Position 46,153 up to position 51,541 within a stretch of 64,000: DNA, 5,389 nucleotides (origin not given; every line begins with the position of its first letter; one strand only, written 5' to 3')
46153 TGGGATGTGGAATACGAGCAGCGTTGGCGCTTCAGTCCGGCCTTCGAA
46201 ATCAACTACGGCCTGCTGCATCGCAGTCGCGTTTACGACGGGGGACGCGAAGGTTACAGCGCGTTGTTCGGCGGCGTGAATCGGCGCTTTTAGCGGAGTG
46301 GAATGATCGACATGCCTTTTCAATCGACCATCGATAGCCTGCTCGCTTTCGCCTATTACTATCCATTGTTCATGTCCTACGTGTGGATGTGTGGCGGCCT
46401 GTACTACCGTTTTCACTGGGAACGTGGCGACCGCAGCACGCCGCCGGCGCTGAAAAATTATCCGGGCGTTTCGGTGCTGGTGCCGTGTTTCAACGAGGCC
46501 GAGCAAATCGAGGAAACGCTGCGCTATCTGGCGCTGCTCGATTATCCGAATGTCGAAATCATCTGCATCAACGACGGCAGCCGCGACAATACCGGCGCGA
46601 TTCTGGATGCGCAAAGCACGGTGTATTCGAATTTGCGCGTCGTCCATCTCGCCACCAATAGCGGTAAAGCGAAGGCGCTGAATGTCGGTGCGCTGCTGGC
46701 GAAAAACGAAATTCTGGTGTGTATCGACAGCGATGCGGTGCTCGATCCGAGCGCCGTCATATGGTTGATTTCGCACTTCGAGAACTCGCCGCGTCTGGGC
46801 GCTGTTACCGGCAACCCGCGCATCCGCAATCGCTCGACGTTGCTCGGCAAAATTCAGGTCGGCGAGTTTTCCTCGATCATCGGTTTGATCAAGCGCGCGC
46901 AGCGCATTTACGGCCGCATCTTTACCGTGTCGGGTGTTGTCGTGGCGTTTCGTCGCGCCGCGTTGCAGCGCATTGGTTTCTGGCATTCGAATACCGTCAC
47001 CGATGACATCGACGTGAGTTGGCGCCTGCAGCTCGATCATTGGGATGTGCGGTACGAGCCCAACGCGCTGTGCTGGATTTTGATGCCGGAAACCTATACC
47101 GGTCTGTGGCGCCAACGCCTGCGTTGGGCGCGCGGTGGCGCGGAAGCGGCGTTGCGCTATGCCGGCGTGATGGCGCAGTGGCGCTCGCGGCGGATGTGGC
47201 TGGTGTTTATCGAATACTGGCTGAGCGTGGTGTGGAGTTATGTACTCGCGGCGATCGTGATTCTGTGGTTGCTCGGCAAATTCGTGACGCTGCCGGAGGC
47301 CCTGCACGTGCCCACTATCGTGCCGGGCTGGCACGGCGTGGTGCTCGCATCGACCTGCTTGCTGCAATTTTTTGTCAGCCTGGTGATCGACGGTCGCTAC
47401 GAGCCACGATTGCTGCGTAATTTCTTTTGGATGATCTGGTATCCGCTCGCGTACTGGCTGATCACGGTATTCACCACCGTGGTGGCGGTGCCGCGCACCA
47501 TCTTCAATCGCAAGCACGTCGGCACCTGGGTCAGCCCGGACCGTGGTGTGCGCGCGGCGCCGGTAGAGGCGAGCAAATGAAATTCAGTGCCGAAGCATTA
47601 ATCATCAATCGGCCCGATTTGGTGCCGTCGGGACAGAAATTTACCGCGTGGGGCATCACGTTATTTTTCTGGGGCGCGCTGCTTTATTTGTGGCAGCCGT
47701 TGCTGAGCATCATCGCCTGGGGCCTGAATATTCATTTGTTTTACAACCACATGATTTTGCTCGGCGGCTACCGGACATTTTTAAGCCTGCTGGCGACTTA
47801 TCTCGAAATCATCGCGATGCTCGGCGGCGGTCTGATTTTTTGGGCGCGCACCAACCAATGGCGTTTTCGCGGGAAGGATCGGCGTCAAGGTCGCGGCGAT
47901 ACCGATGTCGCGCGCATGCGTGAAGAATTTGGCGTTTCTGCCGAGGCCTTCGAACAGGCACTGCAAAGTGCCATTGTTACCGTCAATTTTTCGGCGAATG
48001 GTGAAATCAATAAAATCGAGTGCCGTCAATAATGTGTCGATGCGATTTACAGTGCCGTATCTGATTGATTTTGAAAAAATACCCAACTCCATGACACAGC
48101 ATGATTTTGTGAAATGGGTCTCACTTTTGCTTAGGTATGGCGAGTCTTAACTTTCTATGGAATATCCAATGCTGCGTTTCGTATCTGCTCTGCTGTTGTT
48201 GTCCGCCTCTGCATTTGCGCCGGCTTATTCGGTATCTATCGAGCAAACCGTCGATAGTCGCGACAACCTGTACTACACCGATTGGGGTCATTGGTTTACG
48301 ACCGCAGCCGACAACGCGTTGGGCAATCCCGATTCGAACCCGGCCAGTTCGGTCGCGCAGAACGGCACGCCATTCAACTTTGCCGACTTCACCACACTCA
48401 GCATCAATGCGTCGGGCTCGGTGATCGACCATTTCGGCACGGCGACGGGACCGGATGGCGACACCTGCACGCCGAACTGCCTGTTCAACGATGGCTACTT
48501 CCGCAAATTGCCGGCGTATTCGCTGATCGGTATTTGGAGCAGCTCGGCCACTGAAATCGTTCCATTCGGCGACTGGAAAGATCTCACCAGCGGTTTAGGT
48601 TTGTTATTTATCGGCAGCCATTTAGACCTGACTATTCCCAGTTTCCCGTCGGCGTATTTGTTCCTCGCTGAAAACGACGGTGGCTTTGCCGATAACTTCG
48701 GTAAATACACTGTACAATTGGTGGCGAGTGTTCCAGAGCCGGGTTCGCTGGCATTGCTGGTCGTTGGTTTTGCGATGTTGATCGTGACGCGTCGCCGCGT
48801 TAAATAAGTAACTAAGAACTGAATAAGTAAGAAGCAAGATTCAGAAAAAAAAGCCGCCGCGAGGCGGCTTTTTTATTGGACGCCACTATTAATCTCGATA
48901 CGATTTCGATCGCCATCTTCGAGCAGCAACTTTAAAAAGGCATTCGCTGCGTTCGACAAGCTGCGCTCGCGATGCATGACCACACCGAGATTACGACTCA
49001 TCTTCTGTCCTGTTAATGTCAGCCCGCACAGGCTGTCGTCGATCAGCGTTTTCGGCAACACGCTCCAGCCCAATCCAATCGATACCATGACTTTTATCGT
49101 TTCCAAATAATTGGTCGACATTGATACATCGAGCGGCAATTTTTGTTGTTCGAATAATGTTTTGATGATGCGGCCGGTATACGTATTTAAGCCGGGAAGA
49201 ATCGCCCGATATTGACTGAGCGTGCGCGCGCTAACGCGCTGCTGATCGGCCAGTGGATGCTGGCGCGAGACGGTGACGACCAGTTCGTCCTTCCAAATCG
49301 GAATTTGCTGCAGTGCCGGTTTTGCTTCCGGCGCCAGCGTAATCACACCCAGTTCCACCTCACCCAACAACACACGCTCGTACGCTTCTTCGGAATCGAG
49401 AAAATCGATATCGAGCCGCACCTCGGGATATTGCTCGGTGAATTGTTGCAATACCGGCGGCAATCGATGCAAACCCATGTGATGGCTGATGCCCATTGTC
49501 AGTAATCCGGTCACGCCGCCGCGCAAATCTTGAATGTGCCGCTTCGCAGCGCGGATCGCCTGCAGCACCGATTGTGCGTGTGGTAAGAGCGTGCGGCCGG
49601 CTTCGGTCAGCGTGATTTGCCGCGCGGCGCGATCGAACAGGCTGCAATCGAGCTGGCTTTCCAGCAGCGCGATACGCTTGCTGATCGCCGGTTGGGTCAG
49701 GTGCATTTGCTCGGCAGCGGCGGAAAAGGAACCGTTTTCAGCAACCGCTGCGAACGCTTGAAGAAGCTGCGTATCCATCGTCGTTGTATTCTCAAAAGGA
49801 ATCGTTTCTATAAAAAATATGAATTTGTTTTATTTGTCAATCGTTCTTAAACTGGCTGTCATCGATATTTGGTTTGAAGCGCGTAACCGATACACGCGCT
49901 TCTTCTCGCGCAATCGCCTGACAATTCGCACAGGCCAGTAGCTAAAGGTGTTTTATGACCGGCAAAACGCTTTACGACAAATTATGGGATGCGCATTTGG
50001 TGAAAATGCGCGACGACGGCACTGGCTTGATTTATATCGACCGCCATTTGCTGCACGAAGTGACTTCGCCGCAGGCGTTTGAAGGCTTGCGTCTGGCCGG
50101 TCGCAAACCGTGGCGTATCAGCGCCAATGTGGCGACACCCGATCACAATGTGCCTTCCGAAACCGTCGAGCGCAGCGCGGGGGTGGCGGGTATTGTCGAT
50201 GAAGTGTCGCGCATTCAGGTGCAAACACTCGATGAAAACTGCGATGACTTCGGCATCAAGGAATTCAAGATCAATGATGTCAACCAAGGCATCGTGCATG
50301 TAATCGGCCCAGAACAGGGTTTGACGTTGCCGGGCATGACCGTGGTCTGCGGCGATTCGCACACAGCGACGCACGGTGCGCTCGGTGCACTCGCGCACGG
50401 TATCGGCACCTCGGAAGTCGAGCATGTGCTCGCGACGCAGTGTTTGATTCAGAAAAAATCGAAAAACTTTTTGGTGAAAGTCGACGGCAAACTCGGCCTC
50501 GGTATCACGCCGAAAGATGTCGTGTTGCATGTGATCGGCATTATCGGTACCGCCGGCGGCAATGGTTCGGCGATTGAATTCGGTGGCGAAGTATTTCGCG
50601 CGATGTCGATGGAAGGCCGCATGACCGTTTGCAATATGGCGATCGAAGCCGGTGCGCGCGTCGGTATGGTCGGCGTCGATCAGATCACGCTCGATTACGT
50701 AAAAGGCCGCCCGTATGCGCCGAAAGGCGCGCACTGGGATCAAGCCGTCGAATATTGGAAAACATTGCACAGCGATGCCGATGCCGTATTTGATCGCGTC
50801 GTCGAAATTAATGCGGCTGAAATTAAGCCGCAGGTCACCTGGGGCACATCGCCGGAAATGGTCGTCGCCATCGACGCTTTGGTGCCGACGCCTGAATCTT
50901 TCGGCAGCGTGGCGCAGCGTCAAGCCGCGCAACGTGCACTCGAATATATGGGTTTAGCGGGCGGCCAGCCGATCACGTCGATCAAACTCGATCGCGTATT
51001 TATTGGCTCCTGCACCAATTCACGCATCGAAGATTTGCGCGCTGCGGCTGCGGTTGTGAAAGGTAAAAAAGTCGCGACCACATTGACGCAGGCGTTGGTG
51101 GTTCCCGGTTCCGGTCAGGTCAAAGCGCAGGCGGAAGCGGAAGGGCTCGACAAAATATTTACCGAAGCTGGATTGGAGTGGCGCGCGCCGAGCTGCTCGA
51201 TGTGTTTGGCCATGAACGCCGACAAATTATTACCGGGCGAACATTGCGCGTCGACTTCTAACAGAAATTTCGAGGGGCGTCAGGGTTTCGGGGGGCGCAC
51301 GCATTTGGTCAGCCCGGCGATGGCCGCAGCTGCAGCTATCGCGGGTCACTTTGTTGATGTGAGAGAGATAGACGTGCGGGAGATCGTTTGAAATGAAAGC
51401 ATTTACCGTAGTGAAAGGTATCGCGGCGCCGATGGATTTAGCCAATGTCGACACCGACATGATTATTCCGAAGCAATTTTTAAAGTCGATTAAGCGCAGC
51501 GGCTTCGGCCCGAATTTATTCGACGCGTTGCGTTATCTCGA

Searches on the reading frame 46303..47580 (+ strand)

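Call 59: search_protein_families(library=pfam, proteins=[window:46303-47580:+], max_evalue=0.00001)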
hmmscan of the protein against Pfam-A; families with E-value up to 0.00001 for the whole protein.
window:46303-47580:+ (425 aa): 5 families
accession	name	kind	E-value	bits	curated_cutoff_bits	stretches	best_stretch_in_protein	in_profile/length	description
PF13641.12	Glyco_tranf_2_3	-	2.4e-34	119.8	27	1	54-278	1-230/230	Glycosyltransferase like family 2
PF00535.33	Glycos_transf_2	-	4e-30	105.4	23.3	1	57-224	1-167/168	Glycosyl transferase family 2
PF13632.12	Glyco_trans_2_3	-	3.2e-26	92.8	27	1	138-357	2-183/198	Glycosyl transferase family group 2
PF13506.12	Glyco_transf_21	-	4.3e-12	46.3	21.7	1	122-277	18-174/174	Glycosyl transferase family 21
PF03142.21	Chitin_synth_2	-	1.7e-07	30.7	27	0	90-223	157-291/527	Chitin synthase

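Call 61: search_protein_families(library=ncbifam, proteins=[window:46303-47580:+], max_evalue=0.001)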
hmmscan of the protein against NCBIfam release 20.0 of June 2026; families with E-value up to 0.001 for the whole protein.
window:46303-47580:+ (425 aa): 24 families
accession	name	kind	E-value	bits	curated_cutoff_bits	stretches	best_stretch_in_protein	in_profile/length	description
TIGR03937.1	PgaC_IcaA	equivalog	6.8e-177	588.5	422.3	1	14-415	2-407/407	poly-beta-1,6-N-acetyl-D-glucosamine synthase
TIGR03111.1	glyc2_xrt_Gpos1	hypoth_equivalog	5.5e-31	107.8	363.95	1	49-330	44-334/439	TIGR03111 family XrtG-associated glycosyltransferase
TIGR03965.1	mycofact_glyco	equivalog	1.7e-24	86.5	280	1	50-317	70-330/467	mycofactocin biosynthesis glycosyltransferase MftF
TIGR04242.1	nodulat_NodC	equivalog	1.6e-19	70.1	550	1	40-279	34-284/395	chitooligosaccharide synthase NodC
NF041875.1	EPS_EpsD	equivalog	2.4e-15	56.8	370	1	56-271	1-218/325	exopolysaccharide biosynthesis glycosyltransferase EpsD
TIGR04283.1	glyco_like_mftF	equivalog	8e-15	55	182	1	56-161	1-100/221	TIGR04283 family arsenosugar biosynthesis glycosyltransferase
TIGR03030.1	CelA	equivalog_domain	3.2e-14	51.9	699.1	1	5-280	81-378/714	UDP-forming cellulose synthase catalytic subunit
NF047683.1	TeichurnBiosyTuaG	equivalog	1.3e-12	47.9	400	1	52-150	4-102/252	teichuronic acid biosynthesis protein TuaG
NF008558.0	PRK11498.1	equivalog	4.8e-12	44.6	992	1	37-280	256-502/872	UDP-forming cellulose synthase catalytic subunit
NF007482.0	PRK10073.1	equivalog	5.9e-12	45.2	423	1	54-151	6-102/334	glycosyltransferase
TIGR03472.1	HpnI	equivalog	2.9e-11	42.8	310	1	46-325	33-318/373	bacteriohopanetetrol glucosamine biosynthesis glycosyltransferase HpnI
TIGR03469.1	HpnB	hypoth_equivalog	8.7e-10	38.2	379.25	1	42-161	31-162/386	hopene-associated glycosyltransferase HpnB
NF038299.1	EPS_HpsN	equivalog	2.6e-09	36.5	425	1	55-180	2-125/317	hormogonium polysaccharide biosynthesis glycosyltransferase HpsN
NF047588.1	GlcsyltransPgfSStrep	equivalog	1.3e-08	34.5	500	1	56-161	3-112/308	glycosyltransferase PgfS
NF010496.0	PRK13915.1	equivalog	3.2e-07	29.7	262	1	50-163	27-146/307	glucosyl-3-phosphoglycerate synthase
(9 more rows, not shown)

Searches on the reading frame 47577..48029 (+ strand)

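Call 61: search_protein_families(library=ncbifam, proteins=[window:47577-48029:+], max_evalue=0.001)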
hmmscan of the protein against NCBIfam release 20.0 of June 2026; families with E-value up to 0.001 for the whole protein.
seq(151 aa): 2 families
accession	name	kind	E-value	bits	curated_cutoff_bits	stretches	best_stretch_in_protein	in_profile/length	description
TIGR03940.1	PGA_PgaD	equivalog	4.7e-27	94.7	31.45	1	8-148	2-141/141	poly-beta-1,6-N-acetyl-D-glucosamine biosynthesis protein PgaD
NF011179.0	PRK14584.1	equivalog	1.8e-07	31.4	180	1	25-147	19-137/153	poly-beta-1,6-N-acetyl-D-glucosamine biosynthesis protein PgaD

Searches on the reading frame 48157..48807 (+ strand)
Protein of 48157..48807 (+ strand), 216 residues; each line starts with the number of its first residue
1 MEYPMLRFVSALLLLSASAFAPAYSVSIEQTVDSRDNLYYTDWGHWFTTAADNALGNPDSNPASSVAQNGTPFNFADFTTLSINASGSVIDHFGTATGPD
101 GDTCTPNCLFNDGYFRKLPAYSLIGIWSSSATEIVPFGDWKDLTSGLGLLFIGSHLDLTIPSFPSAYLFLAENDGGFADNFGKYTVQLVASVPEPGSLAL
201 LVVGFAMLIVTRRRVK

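Call 61: search_protein_families(library=ncbifam, proteins=[window:48157-48807:+], max_evalue=0.001)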
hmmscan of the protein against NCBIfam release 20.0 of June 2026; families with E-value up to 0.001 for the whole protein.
window:48157-48807:+ (216 aa): 10 families
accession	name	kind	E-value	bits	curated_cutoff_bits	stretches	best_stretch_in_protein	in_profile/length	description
NF038129.1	PEP_NF038129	equivalog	2.6e-06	27.4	65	1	183-214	162-193/194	NF038129 family PEP-CTERM protein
NF033554.9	floc_PepA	equivalog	2.3e-05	24.3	80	1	176-215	222-260/261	flocculation-associated PEP-CTERM protein PepA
NF038125.1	PEP_CTERM_THxN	subfamily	3.3e-05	23.6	85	1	188-214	217-245/246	THxN family PEP-CTERM protein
TIGR02595.1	PEP_CTERM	domain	0.00013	22.5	16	1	192-214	1-22/24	PEP-CTERM sorting domain-containing protein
NF038120.1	PEP_CTERM_QFxxD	subfamily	0.00013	21.9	80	1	173-214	179-215/215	NF038120 family PEP-CTERM protein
NF038126.1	PEP_CTERM_FxDxF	subfamily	0.00015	22.1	50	0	185-214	136-165/165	FxDxF family PEP-CTERM protein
NF041538.1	PEP_EDSA_1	subfamily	0.00017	21.4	100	1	189-214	283-306/307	EDSAP-1 family PEP-CTERM protein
NF038118.1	PEP_CTERM_CCXG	equivalog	0.00024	20.9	90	1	187-214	171-198/199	CCXG family PEP-CTERM protein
NF041927.1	Xrt_dep_XDP1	equivalog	0.00037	20.5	125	1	190-214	217-241/242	exosortase-dependent surface protein XDP1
NF038124.1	PEP_CTERM_TLD_A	exception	0.00077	19.1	100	1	184-214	203-233/235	PEP_CTERM-anchored TLD domain-containing protein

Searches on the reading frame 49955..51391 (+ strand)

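Call 59: search_protein_families(library=pfam, proteins=[window:49955-51391:+], max_evalue=0.00001)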
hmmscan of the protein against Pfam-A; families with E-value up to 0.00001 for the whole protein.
window:49955-51391:+ (478 aa): 1 family
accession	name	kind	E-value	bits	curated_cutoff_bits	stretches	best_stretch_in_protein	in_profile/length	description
PF00330.25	Aconitase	-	2e-176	588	28.7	1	8-464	1-463/463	Aconitase family (aconitate hydratase)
